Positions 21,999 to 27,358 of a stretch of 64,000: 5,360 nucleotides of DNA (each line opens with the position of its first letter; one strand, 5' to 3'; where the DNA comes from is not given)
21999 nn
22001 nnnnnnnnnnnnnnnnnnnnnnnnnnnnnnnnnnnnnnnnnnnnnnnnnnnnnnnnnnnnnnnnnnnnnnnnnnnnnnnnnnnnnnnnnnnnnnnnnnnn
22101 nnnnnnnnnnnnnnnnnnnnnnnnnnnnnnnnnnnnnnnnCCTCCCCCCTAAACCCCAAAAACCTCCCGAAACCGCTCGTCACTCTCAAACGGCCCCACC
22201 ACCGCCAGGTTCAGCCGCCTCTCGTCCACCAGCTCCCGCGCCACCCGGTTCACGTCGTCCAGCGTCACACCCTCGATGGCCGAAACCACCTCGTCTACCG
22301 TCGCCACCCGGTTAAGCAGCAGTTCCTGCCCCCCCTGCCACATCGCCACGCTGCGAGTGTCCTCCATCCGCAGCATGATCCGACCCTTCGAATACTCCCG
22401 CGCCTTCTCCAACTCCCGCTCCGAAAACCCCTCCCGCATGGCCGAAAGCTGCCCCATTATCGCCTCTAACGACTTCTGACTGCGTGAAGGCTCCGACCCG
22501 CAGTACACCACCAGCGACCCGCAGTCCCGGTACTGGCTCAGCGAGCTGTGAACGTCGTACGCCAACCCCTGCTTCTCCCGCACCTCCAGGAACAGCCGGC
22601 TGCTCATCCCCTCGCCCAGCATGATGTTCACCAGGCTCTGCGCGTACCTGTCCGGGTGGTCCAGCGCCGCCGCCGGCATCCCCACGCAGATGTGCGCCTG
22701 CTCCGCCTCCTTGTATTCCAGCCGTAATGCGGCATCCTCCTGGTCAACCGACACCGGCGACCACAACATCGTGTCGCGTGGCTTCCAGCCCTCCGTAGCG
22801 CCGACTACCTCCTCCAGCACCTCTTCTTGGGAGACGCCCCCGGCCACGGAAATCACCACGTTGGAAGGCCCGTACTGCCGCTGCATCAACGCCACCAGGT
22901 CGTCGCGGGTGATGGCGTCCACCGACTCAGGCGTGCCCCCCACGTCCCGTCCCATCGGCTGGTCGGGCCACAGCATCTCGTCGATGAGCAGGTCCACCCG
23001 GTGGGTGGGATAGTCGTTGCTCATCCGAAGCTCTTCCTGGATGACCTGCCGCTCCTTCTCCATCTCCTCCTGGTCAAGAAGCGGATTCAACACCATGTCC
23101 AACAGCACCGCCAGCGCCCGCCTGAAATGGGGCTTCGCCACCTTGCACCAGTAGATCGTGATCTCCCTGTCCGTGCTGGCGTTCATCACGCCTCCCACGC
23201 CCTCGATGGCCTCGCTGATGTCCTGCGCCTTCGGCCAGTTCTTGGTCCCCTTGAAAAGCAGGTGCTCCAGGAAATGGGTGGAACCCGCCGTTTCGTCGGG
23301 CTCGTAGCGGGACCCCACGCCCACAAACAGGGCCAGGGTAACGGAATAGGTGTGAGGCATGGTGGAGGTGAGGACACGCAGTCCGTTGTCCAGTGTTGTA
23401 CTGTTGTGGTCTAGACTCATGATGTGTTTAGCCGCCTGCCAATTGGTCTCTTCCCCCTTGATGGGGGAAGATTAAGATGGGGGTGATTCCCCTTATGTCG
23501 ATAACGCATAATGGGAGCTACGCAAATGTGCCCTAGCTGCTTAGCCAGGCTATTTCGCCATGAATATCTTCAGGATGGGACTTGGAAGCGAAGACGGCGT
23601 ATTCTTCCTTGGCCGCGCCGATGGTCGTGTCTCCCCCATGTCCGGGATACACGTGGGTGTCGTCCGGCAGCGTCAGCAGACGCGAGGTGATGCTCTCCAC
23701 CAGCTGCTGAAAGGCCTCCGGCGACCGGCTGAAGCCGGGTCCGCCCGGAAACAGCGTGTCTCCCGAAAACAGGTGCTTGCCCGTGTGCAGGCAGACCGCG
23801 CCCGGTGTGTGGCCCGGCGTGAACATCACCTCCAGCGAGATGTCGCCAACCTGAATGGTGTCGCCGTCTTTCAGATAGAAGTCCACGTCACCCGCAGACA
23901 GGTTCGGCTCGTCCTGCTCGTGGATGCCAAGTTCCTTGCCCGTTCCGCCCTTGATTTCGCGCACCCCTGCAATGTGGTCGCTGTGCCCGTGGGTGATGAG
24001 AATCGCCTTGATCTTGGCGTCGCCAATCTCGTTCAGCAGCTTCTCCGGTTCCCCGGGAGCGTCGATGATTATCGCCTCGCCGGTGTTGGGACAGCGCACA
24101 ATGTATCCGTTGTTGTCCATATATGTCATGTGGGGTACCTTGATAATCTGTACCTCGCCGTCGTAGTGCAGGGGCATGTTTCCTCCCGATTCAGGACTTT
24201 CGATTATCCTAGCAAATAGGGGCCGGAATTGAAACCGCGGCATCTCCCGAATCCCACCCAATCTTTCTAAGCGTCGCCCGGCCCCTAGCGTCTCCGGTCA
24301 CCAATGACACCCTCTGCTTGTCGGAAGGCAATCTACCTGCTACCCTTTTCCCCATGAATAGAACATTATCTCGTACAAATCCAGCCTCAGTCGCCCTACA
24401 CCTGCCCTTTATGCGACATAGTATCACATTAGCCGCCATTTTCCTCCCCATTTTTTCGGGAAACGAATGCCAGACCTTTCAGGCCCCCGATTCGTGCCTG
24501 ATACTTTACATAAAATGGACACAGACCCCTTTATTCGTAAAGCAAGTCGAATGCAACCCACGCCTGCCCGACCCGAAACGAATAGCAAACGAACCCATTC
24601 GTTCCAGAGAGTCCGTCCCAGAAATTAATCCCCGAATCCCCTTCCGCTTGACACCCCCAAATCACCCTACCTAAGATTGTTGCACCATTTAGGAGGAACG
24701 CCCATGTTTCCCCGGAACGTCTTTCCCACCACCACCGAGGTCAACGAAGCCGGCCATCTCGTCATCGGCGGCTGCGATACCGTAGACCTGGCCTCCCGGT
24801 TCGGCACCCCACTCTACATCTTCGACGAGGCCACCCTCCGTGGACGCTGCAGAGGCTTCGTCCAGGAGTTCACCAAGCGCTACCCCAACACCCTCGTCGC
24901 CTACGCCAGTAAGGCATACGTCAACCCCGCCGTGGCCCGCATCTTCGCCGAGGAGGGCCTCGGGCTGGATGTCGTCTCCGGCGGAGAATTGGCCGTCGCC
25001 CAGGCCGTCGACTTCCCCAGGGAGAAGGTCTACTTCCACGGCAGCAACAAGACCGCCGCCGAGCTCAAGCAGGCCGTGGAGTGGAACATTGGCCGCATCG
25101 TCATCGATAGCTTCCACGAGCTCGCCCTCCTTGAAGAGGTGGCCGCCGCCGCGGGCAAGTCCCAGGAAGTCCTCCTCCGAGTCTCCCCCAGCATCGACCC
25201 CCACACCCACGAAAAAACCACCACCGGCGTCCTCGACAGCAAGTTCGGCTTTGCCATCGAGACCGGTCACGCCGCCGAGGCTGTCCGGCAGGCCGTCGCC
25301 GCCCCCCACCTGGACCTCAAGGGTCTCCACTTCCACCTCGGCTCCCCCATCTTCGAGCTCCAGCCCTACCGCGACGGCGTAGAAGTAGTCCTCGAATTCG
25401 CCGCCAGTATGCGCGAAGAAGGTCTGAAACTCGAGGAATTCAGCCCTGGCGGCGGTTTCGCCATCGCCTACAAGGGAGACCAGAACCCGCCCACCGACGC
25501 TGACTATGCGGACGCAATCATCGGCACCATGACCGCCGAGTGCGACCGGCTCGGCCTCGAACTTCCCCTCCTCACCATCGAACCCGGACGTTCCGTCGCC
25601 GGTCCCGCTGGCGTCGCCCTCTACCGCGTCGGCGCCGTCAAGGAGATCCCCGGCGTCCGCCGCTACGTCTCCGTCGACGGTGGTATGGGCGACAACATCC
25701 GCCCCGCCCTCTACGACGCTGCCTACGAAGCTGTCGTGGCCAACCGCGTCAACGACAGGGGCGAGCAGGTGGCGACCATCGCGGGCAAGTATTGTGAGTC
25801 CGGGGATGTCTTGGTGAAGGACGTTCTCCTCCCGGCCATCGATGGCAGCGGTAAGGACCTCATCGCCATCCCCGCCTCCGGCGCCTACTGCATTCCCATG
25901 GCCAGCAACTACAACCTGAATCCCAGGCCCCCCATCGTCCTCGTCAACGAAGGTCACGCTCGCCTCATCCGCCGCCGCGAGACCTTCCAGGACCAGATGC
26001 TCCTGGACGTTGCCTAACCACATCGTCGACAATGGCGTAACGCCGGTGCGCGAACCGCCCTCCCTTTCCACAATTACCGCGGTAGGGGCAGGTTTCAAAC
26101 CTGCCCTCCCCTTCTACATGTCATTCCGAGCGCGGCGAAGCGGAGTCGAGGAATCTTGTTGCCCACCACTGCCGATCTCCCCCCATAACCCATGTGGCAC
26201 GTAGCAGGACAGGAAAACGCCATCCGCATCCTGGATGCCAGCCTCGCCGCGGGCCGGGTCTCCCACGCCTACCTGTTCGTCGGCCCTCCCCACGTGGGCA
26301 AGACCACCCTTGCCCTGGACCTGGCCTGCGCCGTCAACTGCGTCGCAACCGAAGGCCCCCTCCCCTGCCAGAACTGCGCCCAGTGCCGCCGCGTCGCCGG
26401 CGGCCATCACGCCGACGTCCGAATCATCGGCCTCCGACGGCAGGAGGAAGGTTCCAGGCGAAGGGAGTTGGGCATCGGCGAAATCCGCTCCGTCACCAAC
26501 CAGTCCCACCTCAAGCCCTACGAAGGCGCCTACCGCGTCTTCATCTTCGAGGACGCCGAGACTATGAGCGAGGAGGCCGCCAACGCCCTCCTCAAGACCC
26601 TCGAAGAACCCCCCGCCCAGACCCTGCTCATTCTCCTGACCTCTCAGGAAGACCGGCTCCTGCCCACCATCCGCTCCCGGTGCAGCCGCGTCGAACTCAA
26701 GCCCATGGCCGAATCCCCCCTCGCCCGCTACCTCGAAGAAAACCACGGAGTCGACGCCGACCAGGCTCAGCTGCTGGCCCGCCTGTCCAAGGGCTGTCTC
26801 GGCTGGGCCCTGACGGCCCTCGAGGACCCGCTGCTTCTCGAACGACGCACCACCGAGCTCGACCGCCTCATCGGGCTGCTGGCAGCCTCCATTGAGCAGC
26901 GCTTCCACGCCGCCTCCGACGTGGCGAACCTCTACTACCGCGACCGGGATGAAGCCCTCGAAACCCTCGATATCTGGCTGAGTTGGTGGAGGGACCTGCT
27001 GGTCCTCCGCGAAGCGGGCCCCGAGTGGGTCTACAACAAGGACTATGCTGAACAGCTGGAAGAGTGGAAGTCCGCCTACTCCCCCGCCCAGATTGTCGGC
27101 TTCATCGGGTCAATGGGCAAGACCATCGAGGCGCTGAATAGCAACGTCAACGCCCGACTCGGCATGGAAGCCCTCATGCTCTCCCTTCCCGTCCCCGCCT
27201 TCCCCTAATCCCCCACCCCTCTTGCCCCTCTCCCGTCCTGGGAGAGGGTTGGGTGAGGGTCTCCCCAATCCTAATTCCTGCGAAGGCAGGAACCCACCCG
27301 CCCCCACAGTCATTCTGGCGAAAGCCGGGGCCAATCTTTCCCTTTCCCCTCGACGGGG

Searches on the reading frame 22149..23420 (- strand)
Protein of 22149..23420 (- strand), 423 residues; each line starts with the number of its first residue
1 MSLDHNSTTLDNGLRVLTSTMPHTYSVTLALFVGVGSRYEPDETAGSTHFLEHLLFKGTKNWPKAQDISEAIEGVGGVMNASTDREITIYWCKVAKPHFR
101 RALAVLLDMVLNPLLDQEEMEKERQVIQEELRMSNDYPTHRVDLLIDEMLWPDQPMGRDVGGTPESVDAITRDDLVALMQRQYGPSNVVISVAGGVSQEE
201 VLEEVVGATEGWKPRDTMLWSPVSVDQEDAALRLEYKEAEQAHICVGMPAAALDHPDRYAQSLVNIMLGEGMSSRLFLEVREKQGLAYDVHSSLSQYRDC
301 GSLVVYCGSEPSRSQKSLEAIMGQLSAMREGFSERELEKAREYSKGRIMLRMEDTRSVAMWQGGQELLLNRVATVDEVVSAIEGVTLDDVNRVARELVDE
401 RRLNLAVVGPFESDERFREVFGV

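Call 85: search_protein_families(library=pfam, proteins=[window:22149-23420:-], max_evalue=0.00001)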
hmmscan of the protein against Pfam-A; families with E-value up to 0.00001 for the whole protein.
window:22149-23420:- (423 aa): 2 families
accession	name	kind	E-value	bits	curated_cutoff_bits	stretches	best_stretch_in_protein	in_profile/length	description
PF05193.26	Peptidase_M16_C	-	4.5e-37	128.1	23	1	170-342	2-179/181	Peptidase M16 inactive domain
PF00675.25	Peptidase_M16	-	5.9e-37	127.3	22.3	1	15-162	1-147/149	Insulinase (Peptidase family M16)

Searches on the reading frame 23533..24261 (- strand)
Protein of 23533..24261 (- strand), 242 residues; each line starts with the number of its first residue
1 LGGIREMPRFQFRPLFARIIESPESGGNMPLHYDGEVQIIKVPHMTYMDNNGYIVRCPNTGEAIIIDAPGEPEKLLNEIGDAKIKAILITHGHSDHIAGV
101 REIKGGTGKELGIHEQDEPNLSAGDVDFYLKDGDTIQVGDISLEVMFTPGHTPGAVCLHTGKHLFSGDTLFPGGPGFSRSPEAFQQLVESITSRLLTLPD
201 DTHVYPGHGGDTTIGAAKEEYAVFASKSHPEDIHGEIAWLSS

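Call 85: search_protein_families(library=pfam, proteins=[window:23533-24261:-], max_evalue=0.00001)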
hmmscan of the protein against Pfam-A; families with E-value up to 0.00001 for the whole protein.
window:23533-24261:- (242 aa): 2 families
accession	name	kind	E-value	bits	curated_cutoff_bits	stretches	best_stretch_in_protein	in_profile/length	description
PF00753.33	Lactamase_B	-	1e-21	78.2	22.7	1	51-208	7-196/196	Metallo-beta-lactamase superfamily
PF12706.13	Lactamase_B_2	-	2.5e-06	27.7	27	1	82-150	29-110/200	Beta-lactamase superfamily domain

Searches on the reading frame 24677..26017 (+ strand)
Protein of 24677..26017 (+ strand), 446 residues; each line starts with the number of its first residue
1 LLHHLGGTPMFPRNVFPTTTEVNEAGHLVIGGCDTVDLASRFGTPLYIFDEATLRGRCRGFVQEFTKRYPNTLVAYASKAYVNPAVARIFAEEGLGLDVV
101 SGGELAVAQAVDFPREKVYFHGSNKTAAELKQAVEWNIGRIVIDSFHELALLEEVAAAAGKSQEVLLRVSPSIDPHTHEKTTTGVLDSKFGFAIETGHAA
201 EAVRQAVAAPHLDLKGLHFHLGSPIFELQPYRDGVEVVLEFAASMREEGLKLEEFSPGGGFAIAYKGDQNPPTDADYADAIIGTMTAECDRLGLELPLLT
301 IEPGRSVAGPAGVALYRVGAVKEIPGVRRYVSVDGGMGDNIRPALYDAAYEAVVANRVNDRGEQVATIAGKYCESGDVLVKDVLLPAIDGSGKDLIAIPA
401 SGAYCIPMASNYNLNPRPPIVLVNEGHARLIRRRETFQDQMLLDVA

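Call 86: search_protein_families(library=pfam, proteins=[window:24677-26017:+], max_evalue=0.00001)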
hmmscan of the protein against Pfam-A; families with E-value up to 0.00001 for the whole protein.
window:24677-26017:+ (446 aa): 2 families
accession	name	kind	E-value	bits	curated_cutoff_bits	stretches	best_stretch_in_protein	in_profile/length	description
PF02784.22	Orn_Arg_deC_N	-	1.7e-54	185.2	23.4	1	62-308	8-246/247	Pyridoxal-dependent decarboxylase, pyridoxal binding domain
PF00278.28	Orn_DAP_Arg_deC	-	1.1e-15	58.1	23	1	209-402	5-95/95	Pyridoxal-dependent decarboxylase, C-terminal sheet domain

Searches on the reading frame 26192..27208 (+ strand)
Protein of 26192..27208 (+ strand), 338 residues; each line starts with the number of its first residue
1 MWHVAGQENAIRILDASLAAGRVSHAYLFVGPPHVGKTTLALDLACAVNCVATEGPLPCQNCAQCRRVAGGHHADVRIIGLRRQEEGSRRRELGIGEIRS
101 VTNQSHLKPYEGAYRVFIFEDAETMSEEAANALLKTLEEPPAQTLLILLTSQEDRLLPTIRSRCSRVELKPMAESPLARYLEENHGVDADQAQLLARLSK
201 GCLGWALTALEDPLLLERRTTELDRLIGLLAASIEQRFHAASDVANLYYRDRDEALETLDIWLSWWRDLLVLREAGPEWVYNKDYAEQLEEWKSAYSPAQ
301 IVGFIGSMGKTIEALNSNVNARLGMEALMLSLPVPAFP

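Call 86: search_protein_families(library=pfam, proteins=[window:26192-27208:+], max_evalue=0.00001)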
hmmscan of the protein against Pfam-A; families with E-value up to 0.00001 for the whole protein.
window:26192-27208:+ (338 aa): 2 families
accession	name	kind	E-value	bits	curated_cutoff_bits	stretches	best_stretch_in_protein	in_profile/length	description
PF13177.12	DNA_pol3_delta2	-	6.7e-52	176.2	27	1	6-172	1-160/161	DNA polymerase III, delta subunit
PF00004.35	AAA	-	9.5e-07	29.8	21.2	1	27-169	1-128/131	ATPase family associated with various cellular activities (AAA)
